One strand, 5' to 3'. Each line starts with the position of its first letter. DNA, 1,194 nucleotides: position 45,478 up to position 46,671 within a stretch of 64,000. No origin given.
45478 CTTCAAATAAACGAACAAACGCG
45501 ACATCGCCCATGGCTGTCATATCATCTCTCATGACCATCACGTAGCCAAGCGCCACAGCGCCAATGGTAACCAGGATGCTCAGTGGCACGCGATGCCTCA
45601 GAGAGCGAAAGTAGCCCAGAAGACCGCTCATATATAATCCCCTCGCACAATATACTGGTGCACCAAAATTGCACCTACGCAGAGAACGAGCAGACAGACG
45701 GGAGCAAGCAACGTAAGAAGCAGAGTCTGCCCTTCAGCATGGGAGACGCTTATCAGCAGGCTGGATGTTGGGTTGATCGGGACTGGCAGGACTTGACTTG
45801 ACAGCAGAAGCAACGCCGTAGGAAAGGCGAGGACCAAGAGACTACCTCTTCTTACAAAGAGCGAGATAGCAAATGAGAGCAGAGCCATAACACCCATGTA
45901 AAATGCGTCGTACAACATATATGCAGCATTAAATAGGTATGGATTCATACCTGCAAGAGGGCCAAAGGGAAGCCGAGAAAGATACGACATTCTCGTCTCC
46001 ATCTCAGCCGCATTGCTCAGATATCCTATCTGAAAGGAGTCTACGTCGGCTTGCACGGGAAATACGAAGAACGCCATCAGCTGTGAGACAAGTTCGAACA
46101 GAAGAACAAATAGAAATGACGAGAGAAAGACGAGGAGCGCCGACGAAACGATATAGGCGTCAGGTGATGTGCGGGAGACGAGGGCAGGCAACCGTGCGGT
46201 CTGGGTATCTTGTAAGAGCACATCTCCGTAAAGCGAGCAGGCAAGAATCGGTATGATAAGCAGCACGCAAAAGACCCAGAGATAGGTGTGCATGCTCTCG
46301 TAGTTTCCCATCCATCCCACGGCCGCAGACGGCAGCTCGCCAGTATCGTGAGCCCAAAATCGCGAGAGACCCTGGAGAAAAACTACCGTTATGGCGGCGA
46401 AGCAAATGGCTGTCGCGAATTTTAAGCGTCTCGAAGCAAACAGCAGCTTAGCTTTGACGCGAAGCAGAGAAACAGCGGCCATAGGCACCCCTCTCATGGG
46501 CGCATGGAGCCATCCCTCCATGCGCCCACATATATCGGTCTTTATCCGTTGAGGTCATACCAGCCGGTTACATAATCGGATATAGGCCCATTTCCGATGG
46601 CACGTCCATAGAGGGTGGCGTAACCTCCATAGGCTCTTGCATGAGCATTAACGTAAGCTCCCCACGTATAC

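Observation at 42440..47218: Low-GC six-gene operon of unknown function built around one ABC ATPase, bracketed by near-identical palindromes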

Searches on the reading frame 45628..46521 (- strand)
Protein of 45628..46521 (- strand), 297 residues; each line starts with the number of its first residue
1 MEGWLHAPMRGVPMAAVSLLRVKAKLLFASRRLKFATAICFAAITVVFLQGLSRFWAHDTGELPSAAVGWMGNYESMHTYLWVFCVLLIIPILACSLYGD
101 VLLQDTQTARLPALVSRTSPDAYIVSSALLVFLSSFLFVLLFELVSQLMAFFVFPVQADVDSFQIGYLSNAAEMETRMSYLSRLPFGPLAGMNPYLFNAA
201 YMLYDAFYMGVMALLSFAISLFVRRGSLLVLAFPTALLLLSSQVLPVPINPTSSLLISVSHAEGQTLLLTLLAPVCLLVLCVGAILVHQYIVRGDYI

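Call 8: search_protein_families(library=pfam, proteins=[window:45628-46521:-], max_evalue=1)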
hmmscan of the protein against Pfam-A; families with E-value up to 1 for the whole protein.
window:45628-46521:- (297 aa): 0 families

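Call 9: search_protein_families(library=ncbifam, proteins=[window:45628-46521:-], max_evalue=1)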
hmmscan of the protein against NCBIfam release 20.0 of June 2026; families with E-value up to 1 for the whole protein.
window:45628-46521:- (297 aa): 0 families

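Call 18: search_protein_families(library=padloc, proteins=[window:45628-46482:-], max_evalue=1)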
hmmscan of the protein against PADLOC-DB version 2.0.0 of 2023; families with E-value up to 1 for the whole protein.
window:45628-46482:- (284 aa): 0 families

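Call 46: search_solved_structures(query=A2, max_evalue=10)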
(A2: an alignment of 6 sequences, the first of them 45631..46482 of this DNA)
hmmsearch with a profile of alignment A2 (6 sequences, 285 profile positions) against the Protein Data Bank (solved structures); distinct sequences matched with E-value up to 10: 0.

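Call 49: search_protein_families(library=pfam, alignment_id=A2, max_evalue=5)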
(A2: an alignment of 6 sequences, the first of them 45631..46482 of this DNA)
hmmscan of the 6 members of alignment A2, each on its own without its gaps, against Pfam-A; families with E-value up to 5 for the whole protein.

A. member 1, window:45631-46482:- (284 aa): 0 families

B. families by the number of members that match (of 6 scanned): 3 families
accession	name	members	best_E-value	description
PF06667.17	PspB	2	0.34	Phage shock protein B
PF13400.11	Tad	1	0.054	Putative Flp pilus-assembly TadE/G-like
PF11859.13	DUF3379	1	0.14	Protein of unknown function (DUF3379)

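Call 53: find_homologous_proteins(query=A2, max_evalue=0.001)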
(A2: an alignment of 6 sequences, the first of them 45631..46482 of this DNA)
Query A2 (6 sequences) (284 aa, profile of the alignment): 24 proteins with E <= 0.001 among 8000 candidates.
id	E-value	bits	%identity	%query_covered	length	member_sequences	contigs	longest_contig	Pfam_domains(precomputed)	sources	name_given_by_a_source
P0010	1.4e-134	466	36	92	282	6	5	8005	-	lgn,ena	-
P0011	9.3e-133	460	35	92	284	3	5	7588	-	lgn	-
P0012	9.4e-128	444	37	82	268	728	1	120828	-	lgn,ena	-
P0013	4.1e-123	429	100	100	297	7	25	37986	-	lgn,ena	-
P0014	1.0e-115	404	35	96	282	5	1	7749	-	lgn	-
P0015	1.4e-103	365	38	67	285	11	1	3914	-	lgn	-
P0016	3.2e-96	340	36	67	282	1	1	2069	-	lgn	-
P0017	1.6e-90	322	33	92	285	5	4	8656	-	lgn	-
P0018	5.6e-89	317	33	92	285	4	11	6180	-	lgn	-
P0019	1.5e-82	296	33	83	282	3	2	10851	-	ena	-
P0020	9.1e-76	273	37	56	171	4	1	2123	-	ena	-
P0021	2.9e-74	268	36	71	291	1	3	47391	-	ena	-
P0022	1.5e-71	259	33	77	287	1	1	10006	-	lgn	-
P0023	6.3e-71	257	35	83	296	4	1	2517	-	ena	-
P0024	1.1e-70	257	38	71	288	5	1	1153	-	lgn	-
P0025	3.2e-70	255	35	89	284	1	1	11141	-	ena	-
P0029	1.3e-68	250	38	76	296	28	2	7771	-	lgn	-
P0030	4.4e-66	242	31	84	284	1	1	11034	-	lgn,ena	-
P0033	3.5e-57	212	40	97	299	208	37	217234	-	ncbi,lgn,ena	-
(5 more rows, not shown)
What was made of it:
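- The very narrow distribution, 24 perm1 clusters among 5.8 billion proteins (call 53), is unusual for a general resistance pump.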

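Call 55: find_encoding_contigs(protein=P0033, flank=8000, max_places=5)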
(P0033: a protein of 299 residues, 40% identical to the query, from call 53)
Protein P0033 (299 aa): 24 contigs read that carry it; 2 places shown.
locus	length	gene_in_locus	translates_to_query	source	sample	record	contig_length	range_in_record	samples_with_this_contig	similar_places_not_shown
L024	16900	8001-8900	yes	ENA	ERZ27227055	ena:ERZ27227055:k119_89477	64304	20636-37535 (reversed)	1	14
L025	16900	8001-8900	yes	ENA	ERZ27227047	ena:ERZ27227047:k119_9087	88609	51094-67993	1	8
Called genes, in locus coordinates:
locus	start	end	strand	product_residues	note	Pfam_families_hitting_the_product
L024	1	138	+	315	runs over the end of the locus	PF02355:SecD_SecF_C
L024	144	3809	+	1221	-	PF01368:DHH, PF02272:DHHA1, PF17768:RecJ_OB, PF00270:DEAD, PF04851:ResIII, PF00271:Helicase_C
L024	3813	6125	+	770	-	PF13328:HD_4, PF01966:HD, PF04607:RelA_SpoT, PF02824:TGS, PF19296:RelA_AH, PF28438:RelA_RIS, PF01842:ACT (faint), PF13291:ACT_4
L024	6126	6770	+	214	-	PF00753:Lactamase_B, PF13483:Lactamase_B_3 (weak), PF12706:Lactamase_B_2 (faint)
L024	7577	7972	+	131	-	-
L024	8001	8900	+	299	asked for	-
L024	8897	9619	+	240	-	-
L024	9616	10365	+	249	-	-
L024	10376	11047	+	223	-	PF00005:ABC_tran, PF13304:AAA_21 (weak)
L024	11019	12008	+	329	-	-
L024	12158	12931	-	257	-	PF00485:PRK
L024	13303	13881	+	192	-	PF05198:IF3_N, PF00707:IF3_C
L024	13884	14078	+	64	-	PF01632:Ribosomal_L35p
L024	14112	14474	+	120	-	PF00453:Ribosomal_L20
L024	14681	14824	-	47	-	-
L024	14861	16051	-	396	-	PF00953:Glycos_transf_4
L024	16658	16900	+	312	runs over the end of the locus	PF13353:Fer4_12 (weak), PF04055:Radical_SAM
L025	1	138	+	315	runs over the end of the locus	PF02355:SecD_SecF_C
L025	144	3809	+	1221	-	PF01368:DHH, PF02272:DHHA1, PF17768:RecJ_OB, PF00270:DEAD, PF04851:ResIII, PF00271:Helicase_C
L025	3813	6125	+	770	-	PF13328:HD_4, PF01966:HD, PF04607:RelA_SpoT, PF02824:TGS, PF19296:RelA_AH, PF28438:RelA_RIS, PF01842:ACT (faint), PF13291:ACT_4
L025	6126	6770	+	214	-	PF00753:Lactamase_B, PF13483:Lactamase_B_3 (weak), PF12706:Lactamase_B_2 (faint)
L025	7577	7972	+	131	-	-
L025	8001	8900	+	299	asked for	-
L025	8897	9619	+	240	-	-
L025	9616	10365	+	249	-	-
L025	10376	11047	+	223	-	PF00005:ABC_tran, PF13304:AAA_21 (weak)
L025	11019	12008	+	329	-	-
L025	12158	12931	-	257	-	PF00485:PRK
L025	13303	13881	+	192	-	PF05198:IF3_N, PF00707:IF3_C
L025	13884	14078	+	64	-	PF01632:Ribosomal_L35p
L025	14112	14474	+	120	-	PF00453:Ribosomal_L20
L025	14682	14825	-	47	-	-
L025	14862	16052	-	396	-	PF00953:Glycos_transf_4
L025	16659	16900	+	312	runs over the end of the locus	PF13353:Fer4_12 (weak), PF04055:Radical_SAM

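Call 65: find_encoding_contigs(protein=P0021, flank=8000, max_places=2)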
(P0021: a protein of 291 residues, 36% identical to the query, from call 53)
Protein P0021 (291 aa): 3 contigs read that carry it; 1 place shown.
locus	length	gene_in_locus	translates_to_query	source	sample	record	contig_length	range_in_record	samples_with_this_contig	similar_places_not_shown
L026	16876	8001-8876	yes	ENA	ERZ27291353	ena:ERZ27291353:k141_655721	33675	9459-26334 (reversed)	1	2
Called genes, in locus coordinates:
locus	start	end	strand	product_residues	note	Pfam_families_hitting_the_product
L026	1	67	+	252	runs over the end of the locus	PF02463:SMC_N, PF00005:ABC_tran, PF13166:AAA_13 (faint), PF13304:AAA_21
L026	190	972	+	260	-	PF07722:Peptidase_C26, PF00117:GATase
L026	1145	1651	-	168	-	-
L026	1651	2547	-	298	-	PF01263:Aldose_epim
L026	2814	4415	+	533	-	PF01293:PEPCK_ATP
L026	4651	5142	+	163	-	-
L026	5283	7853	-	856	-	PF02687:FtsX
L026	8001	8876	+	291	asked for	-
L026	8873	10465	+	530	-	-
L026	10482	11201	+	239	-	PF00005:ABC_tran, PF13304:AAA_21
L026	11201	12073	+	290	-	-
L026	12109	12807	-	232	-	-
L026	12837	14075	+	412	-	PF13936:HTH_38, PF13565:HTH_32 (weak), PF00665:rve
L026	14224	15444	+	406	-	PF00083:Sugar_tr, PF06779:MFS_4, PF07690:MFS_1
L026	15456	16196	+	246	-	PF01048:PNP_UDP_1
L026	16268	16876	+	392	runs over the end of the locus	PF01676:Metalloenzyme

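Call 66: find_encoding_contigs(protein=P0025, flank=8000, max_places=2)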
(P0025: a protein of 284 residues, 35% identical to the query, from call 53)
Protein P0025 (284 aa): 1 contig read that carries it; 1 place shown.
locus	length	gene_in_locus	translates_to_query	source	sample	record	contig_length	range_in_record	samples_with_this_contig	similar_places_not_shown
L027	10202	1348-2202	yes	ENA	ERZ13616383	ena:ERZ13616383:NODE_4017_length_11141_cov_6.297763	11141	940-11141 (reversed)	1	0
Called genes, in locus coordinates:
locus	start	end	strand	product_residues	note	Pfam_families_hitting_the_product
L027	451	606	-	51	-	-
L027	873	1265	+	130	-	-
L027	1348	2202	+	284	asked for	-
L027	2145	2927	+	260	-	-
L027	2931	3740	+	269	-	-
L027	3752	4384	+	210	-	PF00005:ABC_tran, PF13304:AAA_21 (faint)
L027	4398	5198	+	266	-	-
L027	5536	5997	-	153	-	PF08281:Sigma70_r4_2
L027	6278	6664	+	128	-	-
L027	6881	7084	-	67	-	-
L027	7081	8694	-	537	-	PF00664:ABC_membrane, PF00005:ABC_tran, PF02463:SMC_N (weak), PF13304:AAA_21 (faint)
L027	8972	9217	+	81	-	-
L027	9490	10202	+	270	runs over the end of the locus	PF04055:Radical_SAM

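Call 67: find_encoding_contigs(protein=P0030, flank=8000, max_places=2)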
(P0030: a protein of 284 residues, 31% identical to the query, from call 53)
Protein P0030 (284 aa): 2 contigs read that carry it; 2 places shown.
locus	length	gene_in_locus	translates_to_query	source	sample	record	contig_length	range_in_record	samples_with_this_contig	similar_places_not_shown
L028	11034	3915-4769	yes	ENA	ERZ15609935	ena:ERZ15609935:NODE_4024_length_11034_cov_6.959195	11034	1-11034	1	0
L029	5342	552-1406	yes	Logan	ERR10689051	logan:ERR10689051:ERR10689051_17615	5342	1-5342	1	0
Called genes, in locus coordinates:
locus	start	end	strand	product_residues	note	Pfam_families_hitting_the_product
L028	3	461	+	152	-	?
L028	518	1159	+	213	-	PF01081:Aldolase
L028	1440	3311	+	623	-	PF08281:Sigma70_r4_2 (faint), PF00196:GerE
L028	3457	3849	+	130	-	-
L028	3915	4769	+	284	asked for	-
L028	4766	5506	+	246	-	-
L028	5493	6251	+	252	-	-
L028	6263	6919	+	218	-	PF00005:ABC_tran, PF13304:AAA_21 (weak)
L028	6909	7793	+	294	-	-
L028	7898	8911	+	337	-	PF00356:LacI, PF00532:Peripla_BP_1, PF13407:Peripla_BP_4, PF13377:Peripla_BP_3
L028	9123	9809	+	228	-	PF00834:Ribul_P_3_epim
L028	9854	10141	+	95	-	PF00359:PTS_EIIA_2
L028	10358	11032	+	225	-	?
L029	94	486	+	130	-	-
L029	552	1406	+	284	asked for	-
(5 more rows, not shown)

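Call 68: search_protein_families(library=pfam, proteins=[L028:1440-3308:+, L026:8873-10462:+, L026:4651-5139:+, L027:6278-6661:+], max_evalue=1)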
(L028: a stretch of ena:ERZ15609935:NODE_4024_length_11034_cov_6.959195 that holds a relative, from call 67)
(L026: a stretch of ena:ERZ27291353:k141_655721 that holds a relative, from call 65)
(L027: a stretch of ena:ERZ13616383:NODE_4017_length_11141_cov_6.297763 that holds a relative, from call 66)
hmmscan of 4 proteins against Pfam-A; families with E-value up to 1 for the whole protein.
L028:1440-3308:+ (623 aa): 5 families
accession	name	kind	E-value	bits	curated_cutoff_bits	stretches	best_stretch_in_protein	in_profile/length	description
PF00196.25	GerE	-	7.8e-16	57.9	23.5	2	259-310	2-53/57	Bacterial regulatory proteins, luxR family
PF08281.18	Sigma70_r4_2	-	1.7e-05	24.8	25.7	2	258-302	9-54/54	Sigma-70, region 4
PF13384.12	HTH_23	-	0.00033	20.8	24.6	1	272-297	15-40/50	Homeodomain-like domain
PF04545.22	Sigma70_r4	-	0.067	13.2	24.1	1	258-302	3-48/50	Sigma-70, region 4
PF01418.23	HTH_6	-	0.087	13.3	28.3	0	276-310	36-66/77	Helix-turn-helix domain, rpiR family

L026:8873-10462:+ (530 aa): 0 families

L026:4651-5139:+ (163 aa): 3 families
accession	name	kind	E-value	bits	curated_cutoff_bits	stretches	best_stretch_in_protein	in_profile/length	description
PF14542.12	Acetyltransf_CG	-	0.13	12.8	30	1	59-110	9-61/80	GCN5-related N-acetyl-transferase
PF14155.11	DUF4307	-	0.33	11.3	27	0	7-32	2-27/111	Domain of unknown function (DUF4307)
PF14316.11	DUF4381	-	0.73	10.6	27.2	0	10-120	22-94/145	Domain of unknown function (DUF4381)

L027:6278-6661:+ (128 aa): 0 families

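Call 71: predict_structure(alignment_id=A6)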
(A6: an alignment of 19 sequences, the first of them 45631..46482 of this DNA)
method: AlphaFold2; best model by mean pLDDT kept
length: 284 residues; sequences in the alignment: 19
mean_pLDDT: 81.3   pTM: 0.85
mean pLDDT of the five models: 81.3, 80.9, 79.4, 77.8, 75.1
residues with pLDDT >= 90: 83; 70-90: 155; 50-70: 36; < 50: 10
segments of 3 or more residues with pLDDT < 50: 153-155, 157-159
pLDDT, mean of each block of 10 residues (from residue 1): 82 90 93 86 70 73 79 89 89 83 83 94 94 88 62 49 63 76 85 93 92 87 89 79 62 81 93 84 54
secondary structure, 60 per line:
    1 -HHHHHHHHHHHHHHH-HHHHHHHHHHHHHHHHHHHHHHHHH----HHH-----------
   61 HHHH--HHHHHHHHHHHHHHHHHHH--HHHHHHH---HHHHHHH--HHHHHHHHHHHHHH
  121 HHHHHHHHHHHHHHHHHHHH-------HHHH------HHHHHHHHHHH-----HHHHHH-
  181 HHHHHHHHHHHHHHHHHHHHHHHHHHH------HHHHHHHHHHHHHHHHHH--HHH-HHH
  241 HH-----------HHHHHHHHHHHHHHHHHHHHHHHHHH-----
elements in order: H2-16 H18-42 H61-64 H67-85 H88-94 H98-104 H107-140 H148-151 H158-168 H174-179 H181-207 H214-231 H238-242 H254-279
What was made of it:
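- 45628..46482 (-): perm1: a 284-aa membrane protein (297 aa if it starts at 46521). A motif in the predicted segment between the first two TM helices, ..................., is invariant or nearly so across the family. The AF2 model has pLDDT 81.3 and pTM 0.85 (call 71).
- On ABC-2 / type V ABC exporter: The perm1 model (pLDDT 81, pTM 0.85; call 71) has a top-hit list made almost entirely of type V/VI transmembrane domains, with probability 0.8-1.0 and TM-score 0.4-0.65.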

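Call 75: fold_search(model_id=the predicted structure, library=pdb)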
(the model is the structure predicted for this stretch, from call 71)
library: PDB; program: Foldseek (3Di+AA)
matches with E <= 10: 163; with E <= 0.001: 0
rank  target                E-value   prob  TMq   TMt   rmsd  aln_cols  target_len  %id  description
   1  7o0y_D                8.3e-02  1.00  0.53  0.56   7.6       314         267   11  ABC transporter NosDFY, nucleotide-free in GDN (released 2022-04-13)
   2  7qba_D                1.1e-01  0.99  0.45  0.47   8.6       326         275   13  CryoEM structure of the ABC transporter NosDFY complexed with nitrous oxide reductase NosZ (released 2022-08-03)
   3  7o0z_D                1.2e-01  0.99  0.47  0.50   8.3       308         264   14  ABC transporter NosFY, nucleotide-free in GDN (released 2022-11-02)
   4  7znq_y                1.3e-01  1.00  0.58  0.65   6.7       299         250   11  ABC transporter complex NosDFYL in GDN (released 2022-08-03)
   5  7o0y_E                1.4e-01  1.00  0.56  0.63   6.8       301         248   12  ABC transporter NosDFY, nucleotide-free in GDN (released 2022-04-13)
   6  6s8g_G                2.5e-01  0.95  0.42  0.47   9.5       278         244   12  Cryo-EM structure of LptB2FGC in complex with AMP-PNP (released 2019-09-25)
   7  7o12_E                2.7e-01  1.00  0.53  0.60   7.1       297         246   11  ABC transporter NosDFY, AMPPNP-bound in GDN (released 2022-04-13)
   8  7znq_Y                3.0e-01  0.97  0.49  0.51   8.3       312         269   12  ABC transporter complex NosDFYL in GDN (released 2022-08-03)
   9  6mi7_F                3.4e-01  0.93  0.41  0.50   9.7       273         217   16  Nucleotide-free Cryo-EM Structure of E.coli LptB2FGC (released 2019-04-03)
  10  7efo_F                3.8e-01  0.85  0.38  0.46   9.8       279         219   15  LptB2FG-LPS from Klebsiella pneumoniae in nanodiscs (released 2022-03-02)
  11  6s8h_F                3.9e-01  0.90  0.42  0.47   8.9       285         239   16  Cryo-EM structure of LptB2FG in complex with LPS (released 2019-09-25)
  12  7r89_A                5.3e-01  0.89  0.47  0.26   8.1       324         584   12  The structure of human ABCG5/ABCG8 purified from yeast (released 2021-09-08)
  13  8tsh_D                6.0e-01  0.44  0.34  0.36  12.9       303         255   12  S. thermodepolymerans KpsMT(E151Q)-KpsE in complex with ATP (released 2024-04-17)
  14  7r8c_A                6.6e-01  0.82  0.45  0.26   7.6       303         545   12  The structure of human ABCG1 (released 2021-09-08)
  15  8yzp_A                6.9e-01  0.89  0.41  0.21   6.5       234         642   13  Tribolium castaneum ABCH-9C in complex with ceramide(d36:1) (released 2025-04-16)
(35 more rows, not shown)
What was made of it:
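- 45628..46482 (-): The top Foldseek hits are NosY, LptF/G, ABCG, KpsM and TarG (call 75).
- Closest known: NosDFY. Same: The perm1 model's best structural matches are NosY (7o0y, 7znq; TMq 0.53-0.58, probability 1.0), followed by LptF/G, ABCG, KpsM and TarG (call 75).
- The perm1 model matches ABC-2/type V transmembrane domains (calls 71, 75). The best structural matches of perm1 are NosY and LptF/G, which are transmembrane domains of exactly such machines (call 75).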

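Call 86: search_protein_families(library=ncbifam, alignment_id=A6, max_evalue=5)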
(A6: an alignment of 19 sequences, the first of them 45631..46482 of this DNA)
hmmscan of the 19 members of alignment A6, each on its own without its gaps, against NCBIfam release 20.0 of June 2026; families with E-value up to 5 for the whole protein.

A. member 1, window:45631-46482:- (284 aa): 0 families

B. families by the number of members that match (of 19 scanned): 2 families
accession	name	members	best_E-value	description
NF011648.0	PRK15066.1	1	0.013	ABC transporter permease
NF006993.0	PRK09458.1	1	0.29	envelope stress response membrane protein PspB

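Call 98: search_protein_families(library=phrogs, proteins=[window:45628-46482:-], max_evalue=0.1)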
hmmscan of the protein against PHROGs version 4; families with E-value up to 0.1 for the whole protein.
window:45628-46482:- (284 aa): 0 families
